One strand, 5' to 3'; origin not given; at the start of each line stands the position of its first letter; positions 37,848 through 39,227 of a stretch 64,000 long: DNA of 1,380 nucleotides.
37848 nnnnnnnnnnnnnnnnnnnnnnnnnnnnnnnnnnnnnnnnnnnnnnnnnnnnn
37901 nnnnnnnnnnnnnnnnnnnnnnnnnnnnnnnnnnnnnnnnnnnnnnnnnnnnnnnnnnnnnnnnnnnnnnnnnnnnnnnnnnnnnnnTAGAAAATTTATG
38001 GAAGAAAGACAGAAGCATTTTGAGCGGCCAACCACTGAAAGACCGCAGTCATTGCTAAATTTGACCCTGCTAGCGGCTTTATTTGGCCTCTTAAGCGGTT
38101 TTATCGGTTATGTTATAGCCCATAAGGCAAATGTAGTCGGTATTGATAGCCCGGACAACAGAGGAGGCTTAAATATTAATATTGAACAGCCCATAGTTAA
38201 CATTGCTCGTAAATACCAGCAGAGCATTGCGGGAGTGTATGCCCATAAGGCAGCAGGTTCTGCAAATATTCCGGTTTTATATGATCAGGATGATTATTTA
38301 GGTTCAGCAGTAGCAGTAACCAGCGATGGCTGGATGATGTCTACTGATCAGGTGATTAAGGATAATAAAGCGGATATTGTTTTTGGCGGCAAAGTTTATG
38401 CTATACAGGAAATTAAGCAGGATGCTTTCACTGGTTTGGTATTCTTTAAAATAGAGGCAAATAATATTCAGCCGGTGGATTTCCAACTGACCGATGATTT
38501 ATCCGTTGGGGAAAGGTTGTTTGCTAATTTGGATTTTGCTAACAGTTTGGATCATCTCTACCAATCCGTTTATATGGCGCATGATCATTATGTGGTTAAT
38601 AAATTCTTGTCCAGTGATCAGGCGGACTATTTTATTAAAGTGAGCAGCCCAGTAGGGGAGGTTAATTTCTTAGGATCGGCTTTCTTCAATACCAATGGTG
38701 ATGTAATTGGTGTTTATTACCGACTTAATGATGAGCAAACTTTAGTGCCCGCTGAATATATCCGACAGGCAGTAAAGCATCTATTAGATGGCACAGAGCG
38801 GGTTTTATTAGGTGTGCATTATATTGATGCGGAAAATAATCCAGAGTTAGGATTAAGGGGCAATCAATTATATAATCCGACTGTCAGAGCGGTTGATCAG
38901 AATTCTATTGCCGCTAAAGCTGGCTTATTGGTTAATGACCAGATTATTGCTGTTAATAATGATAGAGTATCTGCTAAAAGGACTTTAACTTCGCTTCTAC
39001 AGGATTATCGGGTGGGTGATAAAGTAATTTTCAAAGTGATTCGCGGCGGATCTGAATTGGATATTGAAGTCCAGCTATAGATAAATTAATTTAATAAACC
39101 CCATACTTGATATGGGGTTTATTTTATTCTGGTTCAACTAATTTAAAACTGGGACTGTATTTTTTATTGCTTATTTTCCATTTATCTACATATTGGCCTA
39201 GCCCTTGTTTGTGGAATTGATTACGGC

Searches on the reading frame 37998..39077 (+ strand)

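Call 83: search_protein_families(library=pfam, proteins=[window:37998-39077:+], max_evalue=0.001)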
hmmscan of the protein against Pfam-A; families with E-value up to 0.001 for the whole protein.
window:37998-39077:+ (360 aa): 4 families
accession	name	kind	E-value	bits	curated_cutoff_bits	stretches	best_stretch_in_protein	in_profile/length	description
PF13180.12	PDZ_2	-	4.8e-12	46.4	27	1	271-360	3-80/80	PDZ domain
PF17820.7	PDZ_6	-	6.5e-08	32.6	27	1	296-334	2-40/54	PDZ domain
PF13365.12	Trypsin_2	-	1.9e-05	25.9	27.6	1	102-239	1-144/144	Trypsin-like peptidase domain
PF00595.29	PDZ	-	0.00036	21.3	23.2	1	293-326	26-59/81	PDZ domain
